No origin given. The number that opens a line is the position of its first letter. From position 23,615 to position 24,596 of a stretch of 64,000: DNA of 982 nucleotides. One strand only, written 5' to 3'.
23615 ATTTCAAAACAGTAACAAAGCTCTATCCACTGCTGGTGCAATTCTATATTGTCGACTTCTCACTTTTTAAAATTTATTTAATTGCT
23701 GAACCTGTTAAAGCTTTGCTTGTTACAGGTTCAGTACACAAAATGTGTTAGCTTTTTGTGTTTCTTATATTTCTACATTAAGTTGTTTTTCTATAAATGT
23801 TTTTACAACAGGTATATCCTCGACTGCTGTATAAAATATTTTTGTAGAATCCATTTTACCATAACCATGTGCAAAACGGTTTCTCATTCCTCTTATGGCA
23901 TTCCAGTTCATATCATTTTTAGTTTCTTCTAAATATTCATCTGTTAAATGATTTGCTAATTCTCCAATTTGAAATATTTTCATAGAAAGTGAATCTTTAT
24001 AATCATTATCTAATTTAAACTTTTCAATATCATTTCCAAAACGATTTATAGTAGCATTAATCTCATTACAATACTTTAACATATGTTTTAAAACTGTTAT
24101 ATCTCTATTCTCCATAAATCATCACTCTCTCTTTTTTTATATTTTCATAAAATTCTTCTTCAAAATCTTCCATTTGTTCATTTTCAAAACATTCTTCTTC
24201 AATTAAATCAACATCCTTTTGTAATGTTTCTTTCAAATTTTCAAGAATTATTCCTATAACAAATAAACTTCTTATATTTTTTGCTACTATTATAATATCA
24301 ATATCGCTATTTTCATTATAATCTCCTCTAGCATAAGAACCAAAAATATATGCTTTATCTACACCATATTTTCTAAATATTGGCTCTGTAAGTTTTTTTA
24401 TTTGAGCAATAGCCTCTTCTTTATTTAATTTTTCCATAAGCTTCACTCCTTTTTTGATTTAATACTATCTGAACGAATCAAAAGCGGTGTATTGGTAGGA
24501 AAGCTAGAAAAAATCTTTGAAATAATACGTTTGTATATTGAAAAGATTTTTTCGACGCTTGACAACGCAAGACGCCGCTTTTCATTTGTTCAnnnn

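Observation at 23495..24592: HepT/MNT (type VII) toxin-antitoxin cassette inserted between rpoB and rpoC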

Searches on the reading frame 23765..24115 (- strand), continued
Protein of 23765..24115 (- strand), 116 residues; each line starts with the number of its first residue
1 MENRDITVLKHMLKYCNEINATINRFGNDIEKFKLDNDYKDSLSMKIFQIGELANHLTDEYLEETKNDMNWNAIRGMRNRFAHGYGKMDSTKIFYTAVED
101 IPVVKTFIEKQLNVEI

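Call 74: find_encoding_contigs(protein=P0004, flank=4000, max_places=4)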
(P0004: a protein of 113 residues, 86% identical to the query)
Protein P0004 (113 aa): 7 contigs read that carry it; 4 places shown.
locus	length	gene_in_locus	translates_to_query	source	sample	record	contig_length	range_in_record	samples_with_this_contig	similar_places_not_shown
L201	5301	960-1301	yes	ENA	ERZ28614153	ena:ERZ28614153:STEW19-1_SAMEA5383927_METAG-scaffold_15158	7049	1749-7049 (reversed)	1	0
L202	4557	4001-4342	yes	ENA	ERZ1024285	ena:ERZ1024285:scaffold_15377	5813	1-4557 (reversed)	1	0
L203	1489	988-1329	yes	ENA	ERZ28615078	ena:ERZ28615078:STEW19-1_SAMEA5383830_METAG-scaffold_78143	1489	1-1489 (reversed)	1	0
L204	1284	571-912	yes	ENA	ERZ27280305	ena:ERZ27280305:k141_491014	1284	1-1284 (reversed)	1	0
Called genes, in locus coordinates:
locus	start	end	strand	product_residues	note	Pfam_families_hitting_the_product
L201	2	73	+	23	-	?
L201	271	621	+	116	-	-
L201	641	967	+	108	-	PF22600:MTPAP-like_central (weak), PF01909:NTP_transf_2, PF18765:Polbeta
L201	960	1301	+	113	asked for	PF01934:HepT-like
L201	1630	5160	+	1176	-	PF04997:RNA_pol_Rpb1_1, PF00623:RNA_pol_Rpb1_2, PF04983:RNA_pol_Rpb1_3, PF05000:RNA_pol_Rpb1_4, PF04998:RNA_pol_Rpb1_5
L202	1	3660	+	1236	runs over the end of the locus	PF04563:RNA_pol_Rpb2_1, PF04561:RNA_pol_Rpb2_2, PF04565:RNA_pol_Rpb2_3, PF10385:RNA_pol_Rpb2_45, PF00562:RNA_pol_Rpb2_6, PF04560:RNA_pol_Rpb2_7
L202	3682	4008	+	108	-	PF22600:MTPAP-like_central (weak), PF01909:NTP_transf_2, PF18765:Polbeta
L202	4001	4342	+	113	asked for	PF01934:HepT-like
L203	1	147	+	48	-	?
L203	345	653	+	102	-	-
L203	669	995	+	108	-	PF22600:MTPAP-like_central (weak), PF01909:NTP_transf_2, PF18765:Polbeta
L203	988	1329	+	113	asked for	PF01934:HepT-like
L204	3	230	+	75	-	?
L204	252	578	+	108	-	PF22600:MTPAP-like_central (weak), PF01909:NTP_transf_2, PF18765:Polbeta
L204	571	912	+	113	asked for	PF01934:HepT-like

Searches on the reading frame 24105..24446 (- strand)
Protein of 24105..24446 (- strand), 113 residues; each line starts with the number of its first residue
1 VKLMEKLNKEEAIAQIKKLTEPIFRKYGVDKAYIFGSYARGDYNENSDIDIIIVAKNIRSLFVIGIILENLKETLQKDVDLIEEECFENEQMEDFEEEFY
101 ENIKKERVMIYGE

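Call 3: search_protein_families(library=pfam, proteins=[window:24105-24446:-], max_evalue=0.01)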
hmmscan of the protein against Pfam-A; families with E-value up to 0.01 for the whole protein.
window:24105-24446:- (113 aa): 5 families
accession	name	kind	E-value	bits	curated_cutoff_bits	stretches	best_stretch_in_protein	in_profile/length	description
PF01909.29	NTP_transf_2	-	4.3e-14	53.1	21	1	23-107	8-90/93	Nucleotidyltransferase domain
PF18765.7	Polbeta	-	2.3e-13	50.6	26.9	1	22-84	5-69/93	Polymerase beta, Nucleotidyltransferase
PF22600.2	MTPAP-like_central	-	1.6e-06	28.7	27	1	8-95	21-83/139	Poly(A) RNA polymerase, mitochondrial-like, central palm domain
PF14792.12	DNA_pol_B_palm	-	0.0014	19.2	25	1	30-83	25-78/113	DNA polymerase beta palm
PF18829.7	Importin_rep_6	-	0.009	16.8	23.9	0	68-105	2-39/110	Importin repeat 6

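Call 4: search_protein_families(library=ncbifam, proteins=[window:24105-24446:-], max_evalue=0.01)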
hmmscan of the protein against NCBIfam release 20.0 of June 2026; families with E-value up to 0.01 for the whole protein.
window:24105-24446:- (113 aa): 3 families
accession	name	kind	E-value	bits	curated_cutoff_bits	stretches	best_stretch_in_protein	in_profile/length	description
NF047752.1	MntA_antitoxin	equivalog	2.6e-11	43.4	60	1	27-83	5-61/106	type VII toxin-antitoxin system MntA family adenylyltransferase antitoxin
NF051895.1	anti_phage_HalB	equivalog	6.1e-05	22.7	190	1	34-59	4-29/211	anti-phage Hailong system nucleotidyltransferase HalB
NF012212.1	ANT_9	subfamily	0.00014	21.2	340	1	10-57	3-49/249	aminoglycoside nucleotidyltransferase ANT(9)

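Call 11: find_encoding_contigs(protein=window:24108-24437:-, flank=6000, max_places=10)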
Protein seq(110 aa) (110 aa): 20 contigs read that carry it; 10 places shown.
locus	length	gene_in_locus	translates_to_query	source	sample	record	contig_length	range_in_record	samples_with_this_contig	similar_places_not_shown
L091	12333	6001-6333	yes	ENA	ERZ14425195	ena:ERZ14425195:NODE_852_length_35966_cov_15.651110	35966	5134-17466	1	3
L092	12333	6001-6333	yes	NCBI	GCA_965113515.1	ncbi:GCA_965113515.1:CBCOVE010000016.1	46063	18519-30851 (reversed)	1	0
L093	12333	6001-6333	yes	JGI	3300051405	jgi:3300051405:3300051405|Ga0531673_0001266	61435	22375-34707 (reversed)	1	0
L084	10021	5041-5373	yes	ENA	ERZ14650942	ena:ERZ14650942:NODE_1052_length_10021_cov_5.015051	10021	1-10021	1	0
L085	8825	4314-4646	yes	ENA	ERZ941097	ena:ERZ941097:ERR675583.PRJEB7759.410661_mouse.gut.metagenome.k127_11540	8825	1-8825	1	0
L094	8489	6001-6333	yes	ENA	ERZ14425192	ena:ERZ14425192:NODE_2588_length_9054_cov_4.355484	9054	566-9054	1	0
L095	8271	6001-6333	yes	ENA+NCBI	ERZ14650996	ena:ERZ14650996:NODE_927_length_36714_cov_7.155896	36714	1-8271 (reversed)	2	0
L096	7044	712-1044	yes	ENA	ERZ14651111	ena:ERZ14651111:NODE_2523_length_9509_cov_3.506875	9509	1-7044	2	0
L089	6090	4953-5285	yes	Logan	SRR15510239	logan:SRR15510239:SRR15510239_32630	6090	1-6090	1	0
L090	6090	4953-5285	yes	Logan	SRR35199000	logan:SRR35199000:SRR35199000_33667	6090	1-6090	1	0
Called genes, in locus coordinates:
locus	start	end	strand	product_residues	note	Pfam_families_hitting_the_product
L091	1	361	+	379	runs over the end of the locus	PF01594:AI-2E_transport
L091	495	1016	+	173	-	-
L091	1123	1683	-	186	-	PF06695:Sm_multidrug_ex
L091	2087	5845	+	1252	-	PF04563:RNA_pol_Rpb2_1, PF04561:RNA_pol_Rpb2_2, PF04565:RNA_pol_Rpb2_3, PF10385:RNA_pol_Rpb2_45, PF00562:RNA_pol_Rpb2_6, PF04560:RNA_pol_Rpb2_7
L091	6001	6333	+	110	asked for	PF22600:MTPAP-like_central (weak), PF01909:NTP_transf_2, PF18765:Polbeta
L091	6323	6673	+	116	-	PF01934:HepT-like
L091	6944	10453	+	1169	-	PF04997:RNA_pol_Rpb1_1, PF00623:RNA_pol_Rpb1_2, PF04983:RNA_pol_Rpb1_3, PF05000:RNA_pol_Rpb1_4, PF04998:RNA_pol_Rpb1_5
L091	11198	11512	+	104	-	-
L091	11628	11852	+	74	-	-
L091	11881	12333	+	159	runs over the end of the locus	PF00383:dCMP_cyt_deam_1, PF14437:MafB19-deam, PF14439:Bd3614-deam (weak)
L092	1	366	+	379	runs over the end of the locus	PF01594:AI-2E_transport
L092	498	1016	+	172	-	-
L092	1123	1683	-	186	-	PF06695:Sm_multidrug_ex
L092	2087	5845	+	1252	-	PF04563:RNA_pol_Rpb2_1, PF04561:RNA_pol_Rpb2_2, PF04565:RNA_pol_Rpb2_3, PF10385:RNA_pol_Rpb2_45, PF00562:RNA_pol_Rpb2_6, PF04560:RNA_pol_Rpb2_7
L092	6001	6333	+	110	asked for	PF22600:MTPAP-like_central (weak), PF01909:NTP_transf_2, PF18765:Polbeta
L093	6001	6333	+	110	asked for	PF22600:MTPAP-like_central (weak), PF01909:NTP_transf_2, PF18765:Polbeta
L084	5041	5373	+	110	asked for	PF22600:MTPAP-like_central (weak), PF01909:NTP_transf_2, PF18765:Polbeta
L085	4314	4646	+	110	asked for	PF22600:MTPAP-like_central (weak), PF01909:NTP_transf_2, PF18765:Polbeta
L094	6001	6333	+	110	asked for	PF22600:MTPAP-like_central (weak), PF01909:NTP_transf_2, PF18765:Polbeta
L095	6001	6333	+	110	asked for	PF22600:MTPAP-like_central (weak), PF01909:NTP_transf_2, PF18765:Polbeta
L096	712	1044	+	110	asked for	PF22600:MTPAP-like_central (weak), PF01909:NTP_transf_2, PF18765:Polbeta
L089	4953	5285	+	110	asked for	PF22600:MTPAP-like_central (weak), PF01909:NTP_transf_2, PF18765:Polbeta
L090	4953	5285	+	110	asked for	PF22600:MTPAP-like_central (weak), PF01909:NTP_transf_2, PF18765:Polbeta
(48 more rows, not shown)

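Call 33: search_solved_structures(query=window:24108-24437:-, max_evalue=0.01, show_alignments=2)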
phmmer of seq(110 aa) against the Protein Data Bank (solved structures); distinct sequences matched with E-value up to 0.01: 6.
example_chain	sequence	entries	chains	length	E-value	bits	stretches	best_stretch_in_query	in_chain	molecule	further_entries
2rff_A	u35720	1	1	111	3e-07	34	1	14-87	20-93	Putative nucleotidyltransferase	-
5yep_A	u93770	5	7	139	2.3e-05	28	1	27-80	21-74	Toxin-antitoxin system antidote Mnt family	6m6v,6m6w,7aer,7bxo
6m6u_A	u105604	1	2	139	0.00032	24.3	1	27-80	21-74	Toxin-antitoxin system antitoxin MntA family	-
8xeh_E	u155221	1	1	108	0.00041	24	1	18-67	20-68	MNT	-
8xeo_A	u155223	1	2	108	0.00057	23.5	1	18-67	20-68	MNT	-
1wot_A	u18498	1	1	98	0.00058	23.5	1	20-82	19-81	PUTATIVE MINIMAL NUCLEOTIDYLTRANSFERASE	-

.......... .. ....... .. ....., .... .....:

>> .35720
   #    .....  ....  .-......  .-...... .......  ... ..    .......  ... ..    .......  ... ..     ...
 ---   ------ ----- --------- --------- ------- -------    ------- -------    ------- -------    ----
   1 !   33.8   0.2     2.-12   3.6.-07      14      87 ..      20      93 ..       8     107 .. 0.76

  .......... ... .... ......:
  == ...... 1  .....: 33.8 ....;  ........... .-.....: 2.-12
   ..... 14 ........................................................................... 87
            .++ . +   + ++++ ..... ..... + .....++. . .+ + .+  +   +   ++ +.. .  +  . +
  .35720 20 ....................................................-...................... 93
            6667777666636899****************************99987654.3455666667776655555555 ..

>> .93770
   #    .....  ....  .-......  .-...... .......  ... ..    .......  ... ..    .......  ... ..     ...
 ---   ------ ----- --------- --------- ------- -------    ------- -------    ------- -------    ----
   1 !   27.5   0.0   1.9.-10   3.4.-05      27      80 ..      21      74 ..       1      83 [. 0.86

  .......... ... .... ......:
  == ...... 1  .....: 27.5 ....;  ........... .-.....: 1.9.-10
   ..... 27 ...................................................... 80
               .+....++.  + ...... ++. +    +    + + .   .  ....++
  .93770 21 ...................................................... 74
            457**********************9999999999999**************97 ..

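Call 36: search_protein_families(library=padloc, proteins=[window:24108-24437:-], max_evalue=0.01)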
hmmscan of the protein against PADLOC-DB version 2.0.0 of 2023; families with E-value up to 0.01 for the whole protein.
seq(110 aa): 13 families
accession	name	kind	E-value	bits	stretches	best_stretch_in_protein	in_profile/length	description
PDLC04904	PDC-S09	-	1e-17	62.2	1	4-98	4-97/104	-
PDLC04906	PDC-S09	-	2.2e-16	58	1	2-91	2-90/98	-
PDLC04902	PDC-S09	-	2.6e-15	54.5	1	10-86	5-82/97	-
PDLC04903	PDC-S09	-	7.5e-13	46.7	1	7-106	8-107/108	-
PDLC04905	PDC-S09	-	1.8e-11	42.3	1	9-90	4-88/101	-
PDLC04368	PDC-M05A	-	1.2e-09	36.3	1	26-107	107-188/201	-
PDLC04907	PDC-S09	-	1.2e-09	36.2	1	8-55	9-56/114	-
PDLC04369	PDC-M05A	-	4.7e-07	27.6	1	23-101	102-177/201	-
PDLC04372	PDC-M05A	-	1.2e-05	23.6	1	17-81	69-130/167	-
PDLC00769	Cyclase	-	0.00016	19.2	1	6-54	24-76/261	oligonucleotide-cyclase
PDLC04901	PDC-S09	-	0.00017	20.3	1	13-78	8-73/126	-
PDLC04778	PDC-M70A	-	0.00066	17.1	1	6-51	26-72/355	-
PDLC00809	Cyclase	-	0.0012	16.5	1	5-57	21-74/295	oligonucleotide-cyclase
